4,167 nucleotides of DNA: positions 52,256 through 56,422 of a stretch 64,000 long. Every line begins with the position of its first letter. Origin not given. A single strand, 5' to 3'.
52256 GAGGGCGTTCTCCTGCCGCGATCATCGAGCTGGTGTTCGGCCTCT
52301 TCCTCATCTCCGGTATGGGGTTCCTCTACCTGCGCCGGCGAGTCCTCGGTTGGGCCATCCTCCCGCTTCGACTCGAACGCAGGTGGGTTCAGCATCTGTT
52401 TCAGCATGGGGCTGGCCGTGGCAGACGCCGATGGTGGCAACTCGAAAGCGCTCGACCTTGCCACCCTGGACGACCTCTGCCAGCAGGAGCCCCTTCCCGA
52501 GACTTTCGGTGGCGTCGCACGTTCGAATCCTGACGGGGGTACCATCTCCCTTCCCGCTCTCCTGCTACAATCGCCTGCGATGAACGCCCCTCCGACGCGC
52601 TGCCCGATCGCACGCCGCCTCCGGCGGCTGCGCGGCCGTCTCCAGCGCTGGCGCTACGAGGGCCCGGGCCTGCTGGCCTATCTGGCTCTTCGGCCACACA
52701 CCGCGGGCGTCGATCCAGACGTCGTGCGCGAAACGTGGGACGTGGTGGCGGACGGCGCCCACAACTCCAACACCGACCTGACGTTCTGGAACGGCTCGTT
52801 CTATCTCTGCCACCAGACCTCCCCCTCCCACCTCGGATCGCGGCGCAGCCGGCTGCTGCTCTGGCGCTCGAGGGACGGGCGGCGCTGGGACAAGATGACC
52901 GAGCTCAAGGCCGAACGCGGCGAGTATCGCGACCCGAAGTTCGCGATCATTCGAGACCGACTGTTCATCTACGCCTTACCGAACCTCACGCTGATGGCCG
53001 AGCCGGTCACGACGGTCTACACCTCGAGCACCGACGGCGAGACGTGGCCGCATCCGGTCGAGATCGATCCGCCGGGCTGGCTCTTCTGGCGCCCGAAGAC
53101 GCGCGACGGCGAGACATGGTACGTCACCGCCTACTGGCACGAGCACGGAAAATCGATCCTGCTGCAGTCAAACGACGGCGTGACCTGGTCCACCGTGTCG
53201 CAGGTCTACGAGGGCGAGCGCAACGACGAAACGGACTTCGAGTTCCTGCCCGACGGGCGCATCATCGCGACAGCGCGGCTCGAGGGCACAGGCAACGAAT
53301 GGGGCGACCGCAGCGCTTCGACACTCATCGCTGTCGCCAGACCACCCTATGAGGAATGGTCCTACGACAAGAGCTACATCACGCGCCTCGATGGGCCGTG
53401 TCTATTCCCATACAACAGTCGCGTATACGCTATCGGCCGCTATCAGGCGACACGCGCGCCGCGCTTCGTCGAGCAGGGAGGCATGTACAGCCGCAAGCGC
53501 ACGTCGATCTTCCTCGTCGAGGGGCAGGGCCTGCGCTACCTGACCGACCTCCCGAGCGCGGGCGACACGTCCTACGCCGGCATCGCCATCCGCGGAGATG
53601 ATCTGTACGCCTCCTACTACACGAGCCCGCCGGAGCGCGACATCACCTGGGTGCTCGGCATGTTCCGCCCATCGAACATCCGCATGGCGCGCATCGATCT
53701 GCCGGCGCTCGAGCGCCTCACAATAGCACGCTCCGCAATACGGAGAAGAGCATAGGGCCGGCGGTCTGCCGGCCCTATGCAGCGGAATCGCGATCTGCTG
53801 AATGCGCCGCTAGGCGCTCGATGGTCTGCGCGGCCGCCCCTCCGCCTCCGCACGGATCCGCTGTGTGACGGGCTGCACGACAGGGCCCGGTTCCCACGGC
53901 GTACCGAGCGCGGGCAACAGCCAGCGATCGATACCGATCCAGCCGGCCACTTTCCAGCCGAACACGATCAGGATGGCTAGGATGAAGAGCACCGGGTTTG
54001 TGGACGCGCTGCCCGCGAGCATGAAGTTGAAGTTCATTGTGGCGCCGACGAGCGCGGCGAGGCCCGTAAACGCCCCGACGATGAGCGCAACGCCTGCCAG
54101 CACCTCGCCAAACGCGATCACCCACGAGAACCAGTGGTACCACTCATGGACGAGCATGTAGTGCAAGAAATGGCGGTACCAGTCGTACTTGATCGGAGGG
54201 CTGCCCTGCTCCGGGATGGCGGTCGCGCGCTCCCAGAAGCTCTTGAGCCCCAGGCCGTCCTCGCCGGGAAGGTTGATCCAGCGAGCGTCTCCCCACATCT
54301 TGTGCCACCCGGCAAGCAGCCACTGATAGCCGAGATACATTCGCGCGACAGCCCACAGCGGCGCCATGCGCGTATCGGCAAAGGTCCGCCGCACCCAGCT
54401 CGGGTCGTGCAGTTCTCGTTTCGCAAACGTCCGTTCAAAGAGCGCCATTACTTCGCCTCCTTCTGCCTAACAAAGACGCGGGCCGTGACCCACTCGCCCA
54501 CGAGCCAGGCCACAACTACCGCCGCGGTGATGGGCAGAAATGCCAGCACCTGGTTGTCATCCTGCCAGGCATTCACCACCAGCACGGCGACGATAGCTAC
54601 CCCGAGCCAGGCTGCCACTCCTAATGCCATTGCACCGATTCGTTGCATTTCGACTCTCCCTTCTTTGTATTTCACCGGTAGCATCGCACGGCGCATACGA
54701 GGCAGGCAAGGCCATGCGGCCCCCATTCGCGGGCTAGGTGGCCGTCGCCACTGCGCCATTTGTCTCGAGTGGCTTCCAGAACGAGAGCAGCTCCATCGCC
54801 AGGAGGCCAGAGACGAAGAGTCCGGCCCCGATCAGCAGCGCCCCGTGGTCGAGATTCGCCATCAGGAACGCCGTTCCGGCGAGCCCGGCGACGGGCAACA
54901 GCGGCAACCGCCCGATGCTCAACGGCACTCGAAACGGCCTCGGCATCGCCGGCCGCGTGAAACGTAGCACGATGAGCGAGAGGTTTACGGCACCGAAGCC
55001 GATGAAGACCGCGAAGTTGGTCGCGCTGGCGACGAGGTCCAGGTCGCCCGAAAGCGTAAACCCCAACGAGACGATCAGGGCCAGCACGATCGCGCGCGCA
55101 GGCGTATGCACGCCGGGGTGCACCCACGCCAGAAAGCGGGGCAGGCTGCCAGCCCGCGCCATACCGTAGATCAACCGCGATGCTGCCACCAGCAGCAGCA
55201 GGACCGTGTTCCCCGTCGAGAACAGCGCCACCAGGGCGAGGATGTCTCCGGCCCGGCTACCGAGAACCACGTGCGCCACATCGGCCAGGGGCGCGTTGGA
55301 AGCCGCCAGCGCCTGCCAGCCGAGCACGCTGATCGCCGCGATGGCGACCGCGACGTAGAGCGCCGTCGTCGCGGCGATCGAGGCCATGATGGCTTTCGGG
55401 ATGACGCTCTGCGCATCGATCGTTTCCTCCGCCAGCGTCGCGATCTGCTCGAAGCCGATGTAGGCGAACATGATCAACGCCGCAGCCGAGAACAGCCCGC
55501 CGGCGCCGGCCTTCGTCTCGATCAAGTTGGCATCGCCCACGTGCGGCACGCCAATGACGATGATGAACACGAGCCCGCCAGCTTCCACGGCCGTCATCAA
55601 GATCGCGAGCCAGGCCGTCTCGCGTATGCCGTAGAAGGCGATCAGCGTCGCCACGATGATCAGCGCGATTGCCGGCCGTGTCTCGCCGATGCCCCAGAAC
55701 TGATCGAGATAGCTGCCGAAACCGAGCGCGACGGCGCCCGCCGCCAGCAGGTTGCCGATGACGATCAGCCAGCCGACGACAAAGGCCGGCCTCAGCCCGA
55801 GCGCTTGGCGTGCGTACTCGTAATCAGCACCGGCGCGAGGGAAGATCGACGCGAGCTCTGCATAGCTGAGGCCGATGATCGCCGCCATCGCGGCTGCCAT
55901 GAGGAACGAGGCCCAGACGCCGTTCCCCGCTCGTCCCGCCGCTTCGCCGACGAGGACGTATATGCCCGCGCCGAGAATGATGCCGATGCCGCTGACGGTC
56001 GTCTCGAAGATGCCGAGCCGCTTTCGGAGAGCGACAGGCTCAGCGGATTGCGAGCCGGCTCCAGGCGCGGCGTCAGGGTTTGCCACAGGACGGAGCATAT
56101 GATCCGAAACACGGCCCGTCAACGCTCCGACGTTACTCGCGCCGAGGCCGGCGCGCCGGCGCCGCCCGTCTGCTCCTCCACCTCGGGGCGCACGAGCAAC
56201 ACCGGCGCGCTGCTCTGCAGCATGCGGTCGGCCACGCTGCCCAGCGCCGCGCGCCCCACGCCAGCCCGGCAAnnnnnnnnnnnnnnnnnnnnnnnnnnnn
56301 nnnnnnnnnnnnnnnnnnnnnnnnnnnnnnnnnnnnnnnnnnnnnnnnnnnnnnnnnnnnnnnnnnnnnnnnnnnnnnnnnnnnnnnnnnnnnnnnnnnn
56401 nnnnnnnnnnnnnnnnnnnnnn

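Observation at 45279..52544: tRNA-Arg(CCT) and a degenerate copy of its 3' end 7.2 kb downstream delimit a candidate relic island carrying a giant BNR/dockerin protein and a lipoprotein hydrolase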

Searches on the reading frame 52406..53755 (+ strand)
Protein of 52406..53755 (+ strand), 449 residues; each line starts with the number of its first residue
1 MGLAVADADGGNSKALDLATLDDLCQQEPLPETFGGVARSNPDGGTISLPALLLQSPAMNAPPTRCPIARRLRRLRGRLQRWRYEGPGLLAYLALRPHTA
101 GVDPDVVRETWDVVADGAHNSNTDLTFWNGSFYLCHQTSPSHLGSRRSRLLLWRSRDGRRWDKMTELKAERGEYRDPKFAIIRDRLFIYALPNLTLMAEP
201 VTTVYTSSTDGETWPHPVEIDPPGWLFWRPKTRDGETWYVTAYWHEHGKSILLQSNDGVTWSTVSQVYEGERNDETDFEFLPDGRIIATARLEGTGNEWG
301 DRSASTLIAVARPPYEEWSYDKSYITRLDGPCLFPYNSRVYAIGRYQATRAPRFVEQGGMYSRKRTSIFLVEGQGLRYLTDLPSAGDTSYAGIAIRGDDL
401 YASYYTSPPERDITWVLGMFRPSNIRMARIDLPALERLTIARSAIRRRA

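Call 8: search_protein_families(library=pfam, proteins=[window:52406-53755:+], max_evalue=0.01)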
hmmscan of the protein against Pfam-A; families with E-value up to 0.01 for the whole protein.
window:52406-53755:+ (449 aa): 2 families
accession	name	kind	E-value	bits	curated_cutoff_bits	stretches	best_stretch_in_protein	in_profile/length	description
PF24067.1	Beta-prop_BT_1020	-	3.9e-08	33.6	27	1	118-165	48-95/236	BT_1020-like, N-terminal beta propeller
PF13088.12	BNR_2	-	0.00019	21.4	31.4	0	124-185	214-274/277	BNR repeat-like domain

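Call 31: find_homologous_proteins(query=window:52580-53755:+)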
Query window:52580-53755:+ (391 aa): 1240 proteins with E <= 0.001 among 8000 candidates; the best 120 are listed.
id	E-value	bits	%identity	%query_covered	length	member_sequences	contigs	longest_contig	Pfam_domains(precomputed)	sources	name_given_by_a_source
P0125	2.0e-269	911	100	100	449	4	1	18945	PF24067.2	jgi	-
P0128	5.1e-216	735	83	92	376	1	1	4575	-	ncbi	-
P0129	2.0e-210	717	82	94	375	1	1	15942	-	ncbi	-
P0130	6.2e-210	715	83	91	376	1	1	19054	-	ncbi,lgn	-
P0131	5.2e-206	702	79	95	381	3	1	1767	-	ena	-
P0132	2.1e-205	700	81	92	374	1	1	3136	-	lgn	-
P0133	2.4e-205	700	79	95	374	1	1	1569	-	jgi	jgi:hypothetical protein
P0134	1.2e-203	695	83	91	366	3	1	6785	-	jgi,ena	-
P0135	7.6e-203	692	79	93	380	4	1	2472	PF24067.2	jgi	-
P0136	4.3e-202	690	78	91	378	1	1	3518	-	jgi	jgi:hypothetical protein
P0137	2.0e-201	687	77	96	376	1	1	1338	-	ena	-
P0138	1.7e-198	678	80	91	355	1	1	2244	PF24067.2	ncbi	-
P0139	1.2e-196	672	77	92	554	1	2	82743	PF04075.21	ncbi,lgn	-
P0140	1.5e-196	671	79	93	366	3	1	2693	PF24067.2,PF13088.13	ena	-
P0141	9.3e-193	659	74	97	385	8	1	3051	PF24067.2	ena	-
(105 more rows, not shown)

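Call 33: find_related_loci(query=A1, collection=genome_contigs, flank=10000)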
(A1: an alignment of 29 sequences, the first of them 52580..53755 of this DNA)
Query A1 (391 aa) in genome_contigs; peptide patterns used: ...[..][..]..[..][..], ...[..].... (x = any residue, [..] = any of these).
184 stretches matched a pattern; 154 encode a relative of the query (tblastn E <= 1e-3); the best 80 are kept; 80 distinct loci.
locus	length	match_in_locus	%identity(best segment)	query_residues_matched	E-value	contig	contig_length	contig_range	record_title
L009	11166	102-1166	83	26-380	0e+0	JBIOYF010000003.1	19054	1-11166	MAG: Dehalococcoidia bacterium isolate MAG037 k127_1022664, whole genome shotgun sequence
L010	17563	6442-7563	76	12-383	0e+0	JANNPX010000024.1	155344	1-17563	MAG: Chloroflexota bacterium isolate SOY_31_metabat_89 SOY_31_k141_312253, whole genome shotgun sequence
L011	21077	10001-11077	77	29-386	0e+0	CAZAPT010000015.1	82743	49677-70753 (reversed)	MAG TPA_asm: uncultured Dehalococcoidia bacterium isolate binchicken_co185_280 genome assembly, contig: NODE_386_length_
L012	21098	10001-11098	75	24-388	0e+0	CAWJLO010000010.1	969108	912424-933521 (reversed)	MAG: uncultured Chloroflexia bacterium isolate MFD02416.bin.1.78 genome assembly, contig: contig_29475, whole genome sho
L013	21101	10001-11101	73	13-378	0e+0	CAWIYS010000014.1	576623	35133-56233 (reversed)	MAG: uncultured Chloroflexia bacterium isolate MFD05942.bin.2.242 genome assembly, contig: contig_577, whole genome shot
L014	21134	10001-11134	71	10-385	0e+0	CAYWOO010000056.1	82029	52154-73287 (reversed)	MAG TPA_asm: uncultured Dehalococcoidia bacterium isolate binchicken_co165_369 genome assembly, contig: k141_1508958, wh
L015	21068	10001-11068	74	30-384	0e+0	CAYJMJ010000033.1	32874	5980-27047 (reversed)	MAG TPA_asm: uncultured Dehalococcoidia bacterium isolate ERP124720_co1_29 genome assembly, contig: NODE_1854_length_328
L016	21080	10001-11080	69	27-386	8e-169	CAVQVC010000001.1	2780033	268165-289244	MAG: uncultured Chloroflexia bacterium isolate MFD10007.bin.2.9 genome assembly, contig: contig_3036, whole genome shotg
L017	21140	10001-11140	62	5-383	8e-157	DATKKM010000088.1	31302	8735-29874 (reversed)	MAG TPA_asm: Dehalococcoidia bacterium isolate SMAG_U14657 k141_801720, whole genome shotgun sequence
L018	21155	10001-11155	61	10-391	2e-152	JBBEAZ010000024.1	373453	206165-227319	MAG: Dehalococcoidia bacterium isolate LejiaF_64_43 Lejia_F_33_length_373453_cov_26, whole genome shotgun sequence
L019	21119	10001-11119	64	10-380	5e-151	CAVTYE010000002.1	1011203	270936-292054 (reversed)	MAG: uncultured Chloroflexia bacterium isolate MFD04944.bin.2.175 genome assembly, contig: contig_31027, whole genome sh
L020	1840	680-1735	64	30-381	9e-161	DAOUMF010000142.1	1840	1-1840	MAG TPA_asm: Dehalococcoidia bacterium isolate W31_80 k127_75948, whole genome shotgun sequence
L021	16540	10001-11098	64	11-372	9e-148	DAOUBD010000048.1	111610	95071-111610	MAG TPA_asm: Dehalococcoidia bacterium isolate H68_705 k101_372106, whole genome shotgun sequence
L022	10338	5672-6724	62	30-380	2e-147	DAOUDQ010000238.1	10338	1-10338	MAG TPA_asm: Dehalococcoidia bacterium isolate M62_289 171285, whole genome shotgun sequence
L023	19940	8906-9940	66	28-372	3e-146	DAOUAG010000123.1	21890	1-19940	MAG TPA_asm: Dehalococcoidia bacterium isolate H62_633 k111_1326778, whole genome shotgun sequence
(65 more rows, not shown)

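Call 38: find_encoding_contigs(protein=P0129, flank=10000, max_places=3)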
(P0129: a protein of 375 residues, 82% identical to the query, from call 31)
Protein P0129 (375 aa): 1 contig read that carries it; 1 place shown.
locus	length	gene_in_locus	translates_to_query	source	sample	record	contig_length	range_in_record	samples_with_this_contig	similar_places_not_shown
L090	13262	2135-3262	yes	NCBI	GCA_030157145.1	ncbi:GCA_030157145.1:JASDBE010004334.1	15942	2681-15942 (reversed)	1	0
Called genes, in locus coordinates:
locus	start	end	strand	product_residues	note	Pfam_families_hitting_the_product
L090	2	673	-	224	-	?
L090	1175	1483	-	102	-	PF02416:TatA_B_E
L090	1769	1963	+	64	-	PF00543:P-II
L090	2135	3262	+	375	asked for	-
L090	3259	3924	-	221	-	PF01895:PhoU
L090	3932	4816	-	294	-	PF00005:ABC_tran, PF02463:SMC_N (weak), PF03215:Rad17 (weak), PF13401:AAA_22 (faint), PF13304:AAA_21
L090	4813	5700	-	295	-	PF00528:BPD_transp_1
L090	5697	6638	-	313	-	PF00528:BPD_transp_1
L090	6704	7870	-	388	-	PF12849:PBP_like_2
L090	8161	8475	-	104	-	-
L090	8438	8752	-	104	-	PF00300:His_Phos_1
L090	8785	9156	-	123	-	PF00300:His_Phos_1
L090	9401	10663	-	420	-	PF00989:PAS (weak), PF08448:PAS_4, PF00512:HisKA, PF02518:HATPase_c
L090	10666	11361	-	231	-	PF00072:Response_reg, PF00486:Trans_reg_C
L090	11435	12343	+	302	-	PF00296:Bac_luciferase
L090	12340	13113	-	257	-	-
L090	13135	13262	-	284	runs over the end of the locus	PF23441:SDR (weak), PF00106:adh_short, PF13561:adh_short_C2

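Call 39: find_encoding_contigs(protein=P0128, flank=10000, max_places=3)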
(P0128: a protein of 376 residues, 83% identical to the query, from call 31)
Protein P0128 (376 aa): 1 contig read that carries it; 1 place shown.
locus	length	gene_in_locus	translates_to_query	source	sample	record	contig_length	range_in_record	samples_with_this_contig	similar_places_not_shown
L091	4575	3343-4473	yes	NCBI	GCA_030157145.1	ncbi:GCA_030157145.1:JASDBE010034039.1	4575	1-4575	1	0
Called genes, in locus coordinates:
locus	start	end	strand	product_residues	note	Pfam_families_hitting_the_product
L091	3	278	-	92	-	?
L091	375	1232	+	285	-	PF26314:MptA_B_family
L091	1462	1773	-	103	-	PF02416:TatA_B_E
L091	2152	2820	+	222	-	PF00909:Ammonium_transp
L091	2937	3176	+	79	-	PF00543:P-II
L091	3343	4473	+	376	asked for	-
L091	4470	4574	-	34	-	?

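Call 78: search_solved_structures(query=window:52580-53755:+, max_evalue=0.01)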
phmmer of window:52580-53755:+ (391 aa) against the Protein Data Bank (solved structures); distinct sequences matched with E-value up to 0.01: 5.
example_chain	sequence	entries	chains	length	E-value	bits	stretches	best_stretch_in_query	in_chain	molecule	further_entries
8pjr_A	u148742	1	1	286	1.3e-09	40.7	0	250-291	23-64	SAKe6AC-LB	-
7ona_A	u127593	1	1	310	1e-08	37.7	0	226-290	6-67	SAKe6AC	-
7ong_A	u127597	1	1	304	1e-06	31.1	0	228-292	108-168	SAKe6BE-L1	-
7op4_A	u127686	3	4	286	9.1e-06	28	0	253-291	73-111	SAKe6BE-3HH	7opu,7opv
7onc_A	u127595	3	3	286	4.3e-05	25.8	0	252-291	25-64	SAKe6BE | S6BE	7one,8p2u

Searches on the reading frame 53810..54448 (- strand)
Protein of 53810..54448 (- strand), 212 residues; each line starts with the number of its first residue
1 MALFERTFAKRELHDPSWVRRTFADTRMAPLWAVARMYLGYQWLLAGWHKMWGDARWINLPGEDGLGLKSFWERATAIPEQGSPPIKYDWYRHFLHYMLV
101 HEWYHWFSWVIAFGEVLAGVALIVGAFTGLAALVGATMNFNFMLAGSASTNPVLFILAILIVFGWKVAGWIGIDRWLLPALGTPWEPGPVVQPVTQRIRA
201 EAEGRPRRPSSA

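Call 80: search_protein_families(library=pfam, proteins=[window:53810-54448:-], max_evalue=0.1)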
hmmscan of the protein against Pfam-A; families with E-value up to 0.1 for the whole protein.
window:53810-54448:- (212 aa): 3 families
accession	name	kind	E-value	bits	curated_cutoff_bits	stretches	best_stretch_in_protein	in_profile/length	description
PF04173.18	DoxD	-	0.0061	16.9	22.7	1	91-179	50-146/167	TQO small subunit DoxD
PF07291.16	MauE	-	0.0065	17.2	27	1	30-145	3-86/128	Methylamine utilisation protein MauE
PF07681.17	DoxX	-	0.012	16.6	23.6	1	32-140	2-77/85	DoxX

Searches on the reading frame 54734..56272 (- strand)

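Call 8: search_protein_families(library=pfam, proteins=[window:54734-56272:-], max_evalue=0.01)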
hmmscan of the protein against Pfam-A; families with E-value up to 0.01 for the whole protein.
window:54734-56272:- (512 aa): 3 families
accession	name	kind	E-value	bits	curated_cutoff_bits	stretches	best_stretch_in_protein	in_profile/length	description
PF13520.12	AA_permease_2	-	2.3e-44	152.4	27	1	86-455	1-393/427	Amino acid permease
PF00324.27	AA_permease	-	3.6e-34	118.7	24.6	1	93-437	4-382/470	Amino acid permease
PF03845.19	Spore_permease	-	3.8e-10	39.6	23.4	1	90-336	6-253/321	Spore germination protein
